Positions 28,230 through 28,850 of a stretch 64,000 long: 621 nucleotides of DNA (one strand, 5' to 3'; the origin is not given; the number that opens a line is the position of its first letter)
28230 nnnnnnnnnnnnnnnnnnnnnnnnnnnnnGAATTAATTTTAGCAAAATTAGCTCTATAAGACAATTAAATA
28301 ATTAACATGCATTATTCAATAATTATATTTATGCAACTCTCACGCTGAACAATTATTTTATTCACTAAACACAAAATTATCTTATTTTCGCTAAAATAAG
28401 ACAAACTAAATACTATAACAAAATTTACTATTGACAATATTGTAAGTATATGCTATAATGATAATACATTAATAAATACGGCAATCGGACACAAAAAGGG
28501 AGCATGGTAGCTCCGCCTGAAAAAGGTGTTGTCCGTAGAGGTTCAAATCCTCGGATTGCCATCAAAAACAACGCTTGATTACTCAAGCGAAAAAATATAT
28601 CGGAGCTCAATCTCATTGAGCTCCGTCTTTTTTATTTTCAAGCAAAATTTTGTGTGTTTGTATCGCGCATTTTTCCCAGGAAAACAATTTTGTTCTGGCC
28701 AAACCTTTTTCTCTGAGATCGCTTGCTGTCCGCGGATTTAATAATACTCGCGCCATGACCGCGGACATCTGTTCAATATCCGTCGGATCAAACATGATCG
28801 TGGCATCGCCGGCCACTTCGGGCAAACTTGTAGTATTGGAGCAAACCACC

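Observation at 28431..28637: Promoter- and terminator-delimited tRNA-like RNA that does not fold as a canonical cloverleaf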

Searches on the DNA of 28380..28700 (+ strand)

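Call 4: search_rna_families(source=window, start=28380, end=28700, threshold=evalue, max_evalue=10, show_alignments=5)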
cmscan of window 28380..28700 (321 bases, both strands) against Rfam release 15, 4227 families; matches with E-value up to 10: 3.
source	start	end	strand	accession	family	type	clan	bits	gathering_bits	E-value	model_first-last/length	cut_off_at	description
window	28525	28647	+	RF02330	TtnuHACA23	Gene; snRNA; snoRNA; HACA-box;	-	19.1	100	2.4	1-135/135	no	Tetrahymena snoRNA TtnuHACA23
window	28595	28700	-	RF04184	BTnc060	Gene; sRNA;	-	15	228.9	5.5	109-213/213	5'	Bacteroides sRNA BTnc060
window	28537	28643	-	RF00423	SCARNA4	Gene; snRNA; snoRNA; scaRNA;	CL00019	14.7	60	1.9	1-129/129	no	Small Cajal body specific RNA 4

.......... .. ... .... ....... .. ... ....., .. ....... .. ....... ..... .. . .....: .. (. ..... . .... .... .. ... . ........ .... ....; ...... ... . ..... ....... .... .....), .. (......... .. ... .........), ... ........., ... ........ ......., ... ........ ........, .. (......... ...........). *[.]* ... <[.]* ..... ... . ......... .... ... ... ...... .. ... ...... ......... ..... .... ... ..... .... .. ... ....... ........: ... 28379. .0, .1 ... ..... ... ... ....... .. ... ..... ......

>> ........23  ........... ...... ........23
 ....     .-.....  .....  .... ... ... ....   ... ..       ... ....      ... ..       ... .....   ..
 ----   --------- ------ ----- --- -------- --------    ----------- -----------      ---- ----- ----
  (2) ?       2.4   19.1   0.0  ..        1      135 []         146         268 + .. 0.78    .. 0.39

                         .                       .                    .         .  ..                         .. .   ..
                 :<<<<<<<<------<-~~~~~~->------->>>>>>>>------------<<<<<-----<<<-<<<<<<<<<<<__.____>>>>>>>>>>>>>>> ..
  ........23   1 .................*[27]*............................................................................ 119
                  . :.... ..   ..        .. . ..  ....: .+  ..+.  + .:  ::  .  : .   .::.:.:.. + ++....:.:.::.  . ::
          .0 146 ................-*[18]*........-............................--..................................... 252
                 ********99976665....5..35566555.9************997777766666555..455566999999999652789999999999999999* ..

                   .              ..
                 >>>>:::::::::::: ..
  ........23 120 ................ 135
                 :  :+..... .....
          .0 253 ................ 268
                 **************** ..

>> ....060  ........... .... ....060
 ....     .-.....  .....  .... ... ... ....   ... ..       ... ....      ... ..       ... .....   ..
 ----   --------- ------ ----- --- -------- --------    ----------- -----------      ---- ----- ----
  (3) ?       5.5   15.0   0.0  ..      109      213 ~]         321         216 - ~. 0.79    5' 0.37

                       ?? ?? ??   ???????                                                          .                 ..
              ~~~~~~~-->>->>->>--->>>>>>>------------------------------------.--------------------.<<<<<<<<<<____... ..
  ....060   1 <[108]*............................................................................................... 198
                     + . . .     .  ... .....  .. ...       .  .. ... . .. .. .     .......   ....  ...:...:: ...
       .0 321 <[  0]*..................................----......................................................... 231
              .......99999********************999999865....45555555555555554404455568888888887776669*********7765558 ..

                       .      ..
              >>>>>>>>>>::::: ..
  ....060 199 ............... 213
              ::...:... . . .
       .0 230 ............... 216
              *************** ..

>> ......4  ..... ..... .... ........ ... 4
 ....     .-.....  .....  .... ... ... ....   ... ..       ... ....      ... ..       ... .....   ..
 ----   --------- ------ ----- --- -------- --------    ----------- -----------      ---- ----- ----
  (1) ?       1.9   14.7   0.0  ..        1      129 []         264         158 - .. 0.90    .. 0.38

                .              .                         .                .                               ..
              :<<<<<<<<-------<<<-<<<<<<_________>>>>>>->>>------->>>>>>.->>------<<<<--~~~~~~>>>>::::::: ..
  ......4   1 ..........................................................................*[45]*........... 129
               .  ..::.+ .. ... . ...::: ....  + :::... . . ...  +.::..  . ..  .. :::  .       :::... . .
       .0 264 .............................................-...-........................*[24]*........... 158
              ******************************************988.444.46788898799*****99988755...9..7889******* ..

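Call 45: search_dna_similar(query=window:28466-28640:+, collection=phages, mode=distant, max_evalue=10, max_rows=15)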
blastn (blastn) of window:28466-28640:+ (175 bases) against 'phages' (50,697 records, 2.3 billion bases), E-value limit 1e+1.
Records with a match: 13; places in all: 13; records where one place covers at least 80% of the query: 0.
Best place of each record, by identity: >=99% 11; 90-95% 1; 80-90% 1.
By first word of the organism name: Serratia 6; Klebsiella 4; Pasteurella 1; Pseudanabaena 1; Curvibacter 1.
By host as written in the record: Klebsiella pneumoniae 9; Pasteurella multocida 1; Pseudanabaena sp. 1; Klebsiella pneumoniae LKP303 1; Curvibacter sp. IMCC26059 1.
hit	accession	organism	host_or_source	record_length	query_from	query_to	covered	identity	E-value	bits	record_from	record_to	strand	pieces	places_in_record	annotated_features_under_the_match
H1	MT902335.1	Pasteurella phage vB_PmuP_Pa7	Pasteurella multocida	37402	5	36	18%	84.4%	7e+0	37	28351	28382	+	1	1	internal virion protein C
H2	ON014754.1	Pseudanabaena phage Pam2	Pseudanabaena sp.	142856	88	111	14%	92.3%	7e+0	37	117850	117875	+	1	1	hypothetical protein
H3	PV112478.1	Klebsiella phage LPKP23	Klebsiella pneumoniae LKP303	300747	155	173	11%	100.0%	7e+0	36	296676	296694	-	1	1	none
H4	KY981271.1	Curvibacter phage P26059A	Curvibacter sp. IMCC26059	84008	71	89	11%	100.0%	7e+0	36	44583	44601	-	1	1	none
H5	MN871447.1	Serratia phage KpLz_1_41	Klebsiella pneumoniae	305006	155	173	11%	100.0%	7e+0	36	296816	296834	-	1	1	record has no annotation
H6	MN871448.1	Serratia phage KpSz_1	Klebsiella pneumoniae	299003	155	173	11%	100.0%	7e+0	36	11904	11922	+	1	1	record has no annotation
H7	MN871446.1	Klebsiella phage KpLz-2_45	Klebsiella pneumoniae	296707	155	173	11%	100.0%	7e+0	36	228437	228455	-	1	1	none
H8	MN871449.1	Serratia phage KpXa_1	Klebsiella pneumoniae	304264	155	173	11%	100.0%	7e+0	36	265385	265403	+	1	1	record has no annotation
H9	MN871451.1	Serratia phage KpYy_2_45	Klebsiella pneumoniae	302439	155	173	11%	100.0%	7e+0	36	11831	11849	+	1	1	record has no annotation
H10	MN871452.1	Serratia phage KpZh_1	Klebsiella pneumoniae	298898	155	173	11%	100.0%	7e+0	36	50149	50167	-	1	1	record has no annotation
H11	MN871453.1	Serratia phage KpZh_LPS_45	Klebsiella pneumoniae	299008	155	173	11%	100.0%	7e+0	36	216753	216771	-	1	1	record has no annotation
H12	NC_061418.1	Klebsiella phage KpLz-2_45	Klebsiella pneumoniae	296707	155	173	11%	100.0%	7e+0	36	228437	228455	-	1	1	none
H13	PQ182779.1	Klebsiella phage vB_kp_MJ359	Klebsiella pneumoniae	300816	155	173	11%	100.0%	7e+0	36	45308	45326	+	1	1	none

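Call 46: search_dna_similar(query=window:28466-28640:+, collection=plasmids, mode=distant, max_evalue=10, max_rows=15)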
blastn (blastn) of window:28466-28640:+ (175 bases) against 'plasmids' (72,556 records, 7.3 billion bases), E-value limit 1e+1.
Records with a match: 1; places in all: 1; records where one place covers at least 80% of the query: 0.
Best place of each record, by identity: 90-95% 1.
By first word of the organism name: Campylobacter 1.
By predicted mobility (MOB-suite, as given by PLSDB): non-mobilizable 1.
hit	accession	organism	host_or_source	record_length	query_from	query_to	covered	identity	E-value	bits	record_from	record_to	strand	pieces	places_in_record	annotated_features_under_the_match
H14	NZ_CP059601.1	Campylobacter sp. RM12651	Canada goose,cell culture,cloacal swab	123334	111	135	14%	92.0%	6e+0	37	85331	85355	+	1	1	Dam family site-specific DNA-(adenine-N6)-methyltransferase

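Call 52: build_rna_model(alignment_id=A2, structure=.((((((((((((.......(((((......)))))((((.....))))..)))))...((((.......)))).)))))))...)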
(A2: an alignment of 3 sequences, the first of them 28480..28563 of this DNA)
Model R1 built from alignment A2 (3 sequences, 85 columns); structure: as given.
model positions 84; base pairs 25; branch points 2; effective number of sequences 0.81; information 0.675 bits per position. Calibrated on 0.2 Mb of random sequence (short: E-values are rough).
structure used (alignment columns):
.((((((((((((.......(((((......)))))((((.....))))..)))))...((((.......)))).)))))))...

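Call 53: search_with_rna_model(model_id=R1, sources=[window, L001, L003, L005, L006, L007, L008, L009, L011, L014, L015, L016, L017, L018, L019, L020, L021, L024], max_evalue=10, show_alignments=4)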
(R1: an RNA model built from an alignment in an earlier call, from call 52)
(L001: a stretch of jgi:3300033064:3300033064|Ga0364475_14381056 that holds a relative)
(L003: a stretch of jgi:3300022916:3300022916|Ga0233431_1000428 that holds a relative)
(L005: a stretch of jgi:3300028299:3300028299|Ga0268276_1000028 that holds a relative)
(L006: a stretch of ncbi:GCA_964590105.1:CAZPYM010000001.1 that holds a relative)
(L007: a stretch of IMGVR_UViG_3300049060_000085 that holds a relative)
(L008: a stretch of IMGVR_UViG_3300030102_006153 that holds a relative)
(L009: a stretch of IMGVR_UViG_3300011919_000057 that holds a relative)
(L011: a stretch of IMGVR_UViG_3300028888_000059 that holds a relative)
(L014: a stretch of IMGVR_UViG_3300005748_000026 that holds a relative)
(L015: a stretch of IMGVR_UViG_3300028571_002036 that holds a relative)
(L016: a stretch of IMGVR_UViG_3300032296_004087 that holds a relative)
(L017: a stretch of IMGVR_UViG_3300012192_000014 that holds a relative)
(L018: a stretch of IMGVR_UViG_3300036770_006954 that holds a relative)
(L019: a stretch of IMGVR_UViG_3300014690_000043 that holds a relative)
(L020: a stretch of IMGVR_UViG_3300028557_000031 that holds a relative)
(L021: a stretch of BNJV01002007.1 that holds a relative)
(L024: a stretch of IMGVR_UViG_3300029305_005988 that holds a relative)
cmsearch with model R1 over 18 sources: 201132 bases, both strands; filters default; matches with E-value up to 10: 12.
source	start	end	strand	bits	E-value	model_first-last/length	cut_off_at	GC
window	28479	28562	+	116.8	3.2e-29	1-84/84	no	0.51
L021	2059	2135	+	22.9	0.0023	1-84/84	no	0.6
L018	1975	2049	-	18.7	0.032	1-84/84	no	0.57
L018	3886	3959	-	16.2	0.16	1-84/84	no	0.57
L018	378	464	-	15.9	0.19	1-84/84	no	0.47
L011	2841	2923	-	15.6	0.23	1-84/84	no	0.34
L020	2012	2071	-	14.6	0.44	1-84/84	no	0.5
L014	2570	2657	-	14.5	0.46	1-84/84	no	0.47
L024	3033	3120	+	14.2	0.54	1-84/84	no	0.45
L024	3798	3886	+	12.6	1.5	1-84/84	no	0.51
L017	5580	5678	+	11.3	3.5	1-84/84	no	0.48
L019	6352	6450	+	11.3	3.5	1-84/84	no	0.48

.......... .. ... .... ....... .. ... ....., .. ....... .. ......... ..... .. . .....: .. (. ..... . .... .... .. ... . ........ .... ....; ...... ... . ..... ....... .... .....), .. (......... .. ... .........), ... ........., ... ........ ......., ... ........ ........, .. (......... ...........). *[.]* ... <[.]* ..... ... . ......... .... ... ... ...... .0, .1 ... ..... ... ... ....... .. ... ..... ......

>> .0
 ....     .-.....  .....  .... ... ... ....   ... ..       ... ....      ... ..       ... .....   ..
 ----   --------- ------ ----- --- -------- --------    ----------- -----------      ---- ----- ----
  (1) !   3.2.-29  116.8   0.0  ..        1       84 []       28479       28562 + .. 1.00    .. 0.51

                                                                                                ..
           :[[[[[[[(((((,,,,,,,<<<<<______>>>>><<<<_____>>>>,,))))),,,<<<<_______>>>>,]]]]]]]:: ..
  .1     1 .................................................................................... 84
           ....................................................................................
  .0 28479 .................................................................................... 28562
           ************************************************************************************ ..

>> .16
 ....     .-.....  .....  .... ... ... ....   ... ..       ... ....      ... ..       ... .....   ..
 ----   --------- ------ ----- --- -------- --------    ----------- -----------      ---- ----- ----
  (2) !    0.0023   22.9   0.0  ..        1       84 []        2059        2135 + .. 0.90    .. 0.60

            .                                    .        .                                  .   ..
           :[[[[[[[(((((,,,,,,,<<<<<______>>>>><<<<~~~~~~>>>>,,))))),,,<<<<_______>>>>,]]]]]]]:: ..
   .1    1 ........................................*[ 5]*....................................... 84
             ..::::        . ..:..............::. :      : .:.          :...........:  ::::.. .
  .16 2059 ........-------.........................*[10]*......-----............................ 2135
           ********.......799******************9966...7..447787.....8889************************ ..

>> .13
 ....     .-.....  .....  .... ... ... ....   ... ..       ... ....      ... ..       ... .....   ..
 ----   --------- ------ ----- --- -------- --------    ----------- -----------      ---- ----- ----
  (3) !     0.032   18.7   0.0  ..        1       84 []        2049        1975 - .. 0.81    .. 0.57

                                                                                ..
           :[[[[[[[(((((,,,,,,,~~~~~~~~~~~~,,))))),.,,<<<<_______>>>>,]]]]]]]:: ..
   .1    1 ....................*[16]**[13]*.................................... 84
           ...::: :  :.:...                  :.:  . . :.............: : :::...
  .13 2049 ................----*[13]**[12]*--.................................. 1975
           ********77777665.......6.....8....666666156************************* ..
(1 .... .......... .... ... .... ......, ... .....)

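Call 54: search_rna_families(source=window, start=28476, end=28566, threshold=evalue, max_evalue=10, show_alignments=6)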
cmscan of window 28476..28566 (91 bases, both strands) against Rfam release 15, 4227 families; matches with E-value up to 10: 1.
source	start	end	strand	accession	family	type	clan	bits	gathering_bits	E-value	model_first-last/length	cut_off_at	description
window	28507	28543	-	RF01953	SOX2OT_exon3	Gene; lncRNA;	-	6.1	70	2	239-276/276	no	SOX2 overlapping transcript exon 3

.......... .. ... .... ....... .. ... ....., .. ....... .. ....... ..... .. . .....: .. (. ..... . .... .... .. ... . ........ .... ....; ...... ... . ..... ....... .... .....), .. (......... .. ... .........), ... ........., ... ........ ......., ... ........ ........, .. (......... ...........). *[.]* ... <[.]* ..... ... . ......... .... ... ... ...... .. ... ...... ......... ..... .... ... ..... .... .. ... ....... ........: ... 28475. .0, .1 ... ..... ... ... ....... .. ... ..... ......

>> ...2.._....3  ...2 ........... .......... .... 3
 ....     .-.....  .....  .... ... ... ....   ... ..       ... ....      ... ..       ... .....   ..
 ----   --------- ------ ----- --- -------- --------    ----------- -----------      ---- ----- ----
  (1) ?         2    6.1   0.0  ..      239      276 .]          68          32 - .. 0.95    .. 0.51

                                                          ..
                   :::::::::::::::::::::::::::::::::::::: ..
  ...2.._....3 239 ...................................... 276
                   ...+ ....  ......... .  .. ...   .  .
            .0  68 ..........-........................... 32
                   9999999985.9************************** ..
